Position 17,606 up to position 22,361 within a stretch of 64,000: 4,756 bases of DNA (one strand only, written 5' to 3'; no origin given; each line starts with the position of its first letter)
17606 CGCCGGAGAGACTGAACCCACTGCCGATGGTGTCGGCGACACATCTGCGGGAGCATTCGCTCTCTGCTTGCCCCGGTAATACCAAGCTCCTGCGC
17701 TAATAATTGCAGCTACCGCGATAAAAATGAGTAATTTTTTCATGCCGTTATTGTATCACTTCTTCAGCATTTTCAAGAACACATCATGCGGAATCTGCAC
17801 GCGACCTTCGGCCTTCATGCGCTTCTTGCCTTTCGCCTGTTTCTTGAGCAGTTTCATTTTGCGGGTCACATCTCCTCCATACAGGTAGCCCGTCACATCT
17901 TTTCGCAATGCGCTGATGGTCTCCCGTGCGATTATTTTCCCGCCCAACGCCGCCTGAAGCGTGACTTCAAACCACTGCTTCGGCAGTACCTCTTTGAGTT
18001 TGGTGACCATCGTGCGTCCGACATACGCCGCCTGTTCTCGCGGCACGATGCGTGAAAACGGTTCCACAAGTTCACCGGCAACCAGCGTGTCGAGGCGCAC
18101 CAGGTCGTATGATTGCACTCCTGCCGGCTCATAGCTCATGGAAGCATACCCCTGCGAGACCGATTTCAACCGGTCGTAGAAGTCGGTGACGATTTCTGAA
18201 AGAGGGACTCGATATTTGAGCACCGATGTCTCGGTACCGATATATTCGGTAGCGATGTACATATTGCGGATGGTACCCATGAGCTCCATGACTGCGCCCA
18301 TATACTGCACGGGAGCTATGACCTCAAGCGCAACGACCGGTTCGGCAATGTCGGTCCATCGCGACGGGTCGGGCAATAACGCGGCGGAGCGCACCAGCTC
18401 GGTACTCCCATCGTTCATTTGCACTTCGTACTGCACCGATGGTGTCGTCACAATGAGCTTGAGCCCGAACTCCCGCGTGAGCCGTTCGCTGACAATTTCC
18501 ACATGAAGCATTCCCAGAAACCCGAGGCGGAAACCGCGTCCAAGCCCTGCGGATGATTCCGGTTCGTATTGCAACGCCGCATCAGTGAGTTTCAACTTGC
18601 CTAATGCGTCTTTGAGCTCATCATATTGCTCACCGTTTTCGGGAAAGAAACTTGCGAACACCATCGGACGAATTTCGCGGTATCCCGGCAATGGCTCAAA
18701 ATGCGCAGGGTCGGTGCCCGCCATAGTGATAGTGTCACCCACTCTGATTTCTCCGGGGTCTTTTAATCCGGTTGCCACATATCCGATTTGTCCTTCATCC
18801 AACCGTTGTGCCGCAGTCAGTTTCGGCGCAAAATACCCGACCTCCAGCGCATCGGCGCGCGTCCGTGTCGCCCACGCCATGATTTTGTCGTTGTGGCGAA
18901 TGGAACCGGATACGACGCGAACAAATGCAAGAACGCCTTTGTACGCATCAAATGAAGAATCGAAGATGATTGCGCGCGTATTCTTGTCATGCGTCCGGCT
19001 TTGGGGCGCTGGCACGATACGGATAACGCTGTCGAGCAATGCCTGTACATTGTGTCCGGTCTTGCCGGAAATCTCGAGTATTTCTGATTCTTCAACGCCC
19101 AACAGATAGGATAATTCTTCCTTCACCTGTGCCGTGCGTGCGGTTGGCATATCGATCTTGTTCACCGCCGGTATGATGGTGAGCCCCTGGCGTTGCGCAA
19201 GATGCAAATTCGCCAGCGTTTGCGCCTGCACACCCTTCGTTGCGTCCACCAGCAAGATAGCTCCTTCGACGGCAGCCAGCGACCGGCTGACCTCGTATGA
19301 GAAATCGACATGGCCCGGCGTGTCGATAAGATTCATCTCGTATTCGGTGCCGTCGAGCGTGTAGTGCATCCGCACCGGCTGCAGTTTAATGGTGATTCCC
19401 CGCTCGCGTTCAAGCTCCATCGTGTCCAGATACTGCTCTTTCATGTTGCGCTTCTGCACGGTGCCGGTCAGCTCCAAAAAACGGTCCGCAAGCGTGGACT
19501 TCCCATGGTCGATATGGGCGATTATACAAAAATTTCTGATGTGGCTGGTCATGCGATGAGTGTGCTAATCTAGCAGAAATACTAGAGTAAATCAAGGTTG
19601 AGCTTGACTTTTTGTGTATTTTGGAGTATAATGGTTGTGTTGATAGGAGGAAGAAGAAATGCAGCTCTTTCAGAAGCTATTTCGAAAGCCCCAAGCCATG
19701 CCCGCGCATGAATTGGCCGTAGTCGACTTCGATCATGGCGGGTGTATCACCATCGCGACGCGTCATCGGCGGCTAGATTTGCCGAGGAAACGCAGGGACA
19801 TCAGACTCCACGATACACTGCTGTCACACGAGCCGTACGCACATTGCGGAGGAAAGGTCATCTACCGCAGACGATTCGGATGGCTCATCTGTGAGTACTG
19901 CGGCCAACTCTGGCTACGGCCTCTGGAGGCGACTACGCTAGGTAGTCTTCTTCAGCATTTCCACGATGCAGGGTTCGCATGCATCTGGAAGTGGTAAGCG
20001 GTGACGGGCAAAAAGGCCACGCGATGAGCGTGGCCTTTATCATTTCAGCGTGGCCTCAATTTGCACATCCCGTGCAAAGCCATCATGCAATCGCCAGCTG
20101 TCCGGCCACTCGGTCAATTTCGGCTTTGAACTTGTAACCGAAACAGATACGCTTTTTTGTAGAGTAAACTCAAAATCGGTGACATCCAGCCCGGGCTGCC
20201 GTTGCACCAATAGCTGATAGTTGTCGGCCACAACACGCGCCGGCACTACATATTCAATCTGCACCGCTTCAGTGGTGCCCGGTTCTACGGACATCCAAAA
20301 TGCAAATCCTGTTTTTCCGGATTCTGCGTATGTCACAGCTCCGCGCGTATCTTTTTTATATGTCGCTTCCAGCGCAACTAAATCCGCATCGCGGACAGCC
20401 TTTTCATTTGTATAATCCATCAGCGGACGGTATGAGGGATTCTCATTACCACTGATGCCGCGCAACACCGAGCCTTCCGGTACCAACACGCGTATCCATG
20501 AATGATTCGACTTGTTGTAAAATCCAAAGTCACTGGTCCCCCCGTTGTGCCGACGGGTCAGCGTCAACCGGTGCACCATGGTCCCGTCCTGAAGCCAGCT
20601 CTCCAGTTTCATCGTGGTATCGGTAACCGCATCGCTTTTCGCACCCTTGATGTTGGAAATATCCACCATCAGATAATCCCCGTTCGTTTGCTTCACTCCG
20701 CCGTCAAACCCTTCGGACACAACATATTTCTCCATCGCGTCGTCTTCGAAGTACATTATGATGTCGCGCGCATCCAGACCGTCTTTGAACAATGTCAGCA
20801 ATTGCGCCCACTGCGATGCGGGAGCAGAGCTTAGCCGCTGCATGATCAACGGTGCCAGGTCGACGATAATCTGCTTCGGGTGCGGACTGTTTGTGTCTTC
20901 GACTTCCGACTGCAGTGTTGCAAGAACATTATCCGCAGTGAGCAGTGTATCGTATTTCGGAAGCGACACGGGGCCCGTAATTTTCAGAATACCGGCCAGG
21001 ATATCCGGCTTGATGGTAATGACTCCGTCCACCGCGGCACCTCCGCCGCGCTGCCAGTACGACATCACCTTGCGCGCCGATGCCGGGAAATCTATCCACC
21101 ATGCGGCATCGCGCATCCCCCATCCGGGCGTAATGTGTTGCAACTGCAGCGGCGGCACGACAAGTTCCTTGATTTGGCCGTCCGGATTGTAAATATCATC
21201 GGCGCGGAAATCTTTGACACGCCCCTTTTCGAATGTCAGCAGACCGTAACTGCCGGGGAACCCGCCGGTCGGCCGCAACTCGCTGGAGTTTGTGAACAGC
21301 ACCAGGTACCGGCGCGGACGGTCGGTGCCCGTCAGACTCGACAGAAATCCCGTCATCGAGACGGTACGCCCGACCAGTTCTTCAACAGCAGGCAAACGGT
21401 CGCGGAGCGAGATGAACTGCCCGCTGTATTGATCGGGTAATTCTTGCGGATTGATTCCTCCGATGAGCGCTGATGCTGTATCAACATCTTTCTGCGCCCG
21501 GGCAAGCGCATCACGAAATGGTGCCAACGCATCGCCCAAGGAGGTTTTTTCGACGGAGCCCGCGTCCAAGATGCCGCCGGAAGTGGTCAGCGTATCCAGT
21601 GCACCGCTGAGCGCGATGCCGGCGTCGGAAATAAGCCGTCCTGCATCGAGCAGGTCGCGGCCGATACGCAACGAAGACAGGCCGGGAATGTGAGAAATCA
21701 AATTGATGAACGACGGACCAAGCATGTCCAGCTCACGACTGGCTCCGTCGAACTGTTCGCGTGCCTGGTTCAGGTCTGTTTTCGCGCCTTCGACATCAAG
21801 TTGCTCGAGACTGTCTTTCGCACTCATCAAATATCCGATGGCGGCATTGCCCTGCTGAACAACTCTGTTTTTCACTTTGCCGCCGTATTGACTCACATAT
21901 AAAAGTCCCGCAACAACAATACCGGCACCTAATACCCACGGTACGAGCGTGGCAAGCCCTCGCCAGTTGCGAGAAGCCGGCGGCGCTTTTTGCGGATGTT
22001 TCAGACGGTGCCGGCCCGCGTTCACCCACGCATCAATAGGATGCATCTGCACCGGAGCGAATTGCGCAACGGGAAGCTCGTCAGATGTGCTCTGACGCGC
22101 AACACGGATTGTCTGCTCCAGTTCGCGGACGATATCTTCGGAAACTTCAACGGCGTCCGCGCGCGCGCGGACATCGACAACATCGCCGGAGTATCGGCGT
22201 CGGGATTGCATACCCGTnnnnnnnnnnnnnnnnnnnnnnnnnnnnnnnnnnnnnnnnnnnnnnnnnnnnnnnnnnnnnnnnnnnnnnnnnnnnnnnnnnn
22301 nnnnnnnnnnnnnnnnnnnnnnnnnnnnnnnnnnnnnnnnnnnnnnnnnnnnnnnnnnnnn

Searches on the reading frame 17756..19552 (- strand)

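Call 70: search_protein_families(library=pfam, proteins=[window:17756-19552:-], max_evalue=0.00001)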
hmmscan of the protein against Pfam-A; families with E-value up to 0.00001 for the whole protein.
window:17756-19552:- (598 aa): 5 families
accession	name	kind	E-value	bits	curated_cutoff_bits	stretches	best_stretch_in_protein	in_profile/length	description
PF00009.33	GTP_EFTU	-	5.4e-57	192.9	26.5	1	4-181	2-187/188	Elongation factor Tu GTP binding domain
PF06421.17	LepA_C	-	1.4e-40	138.1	29.7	1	492-597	2-107/107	GTP-binding protein LepA C-terminus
PF00679.30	EFG_C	-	2.6e-18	66.3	27.9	1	402-488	2-87/89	Elongation factor G C-terminus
PF03144.31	GTP_EFTU_D2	-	4.2e-07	30.8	30.3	1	206-276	1-73/73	Elongation factor Tu domain 2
PF22042.2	EF-G_D2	-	8e-06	26.3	27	0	193-228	3-38/84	Elongation factor G domain 2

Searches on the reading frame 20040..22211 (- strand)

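Call 70: search_protein_families(library=pfam, proteins=[window:20040-22211:-], max_evalue=0.00001)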
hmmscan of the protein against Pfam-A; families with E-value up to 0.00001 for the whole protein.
window:20040-22211:- (723 aa): 1 family
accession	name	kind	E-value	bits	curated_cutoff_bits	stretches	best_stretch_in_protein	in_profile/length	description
PF13196.11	DUF4012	-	6.8e-32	111.4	28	1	297-437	1-143/144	Protein of unknown function (DUF4012)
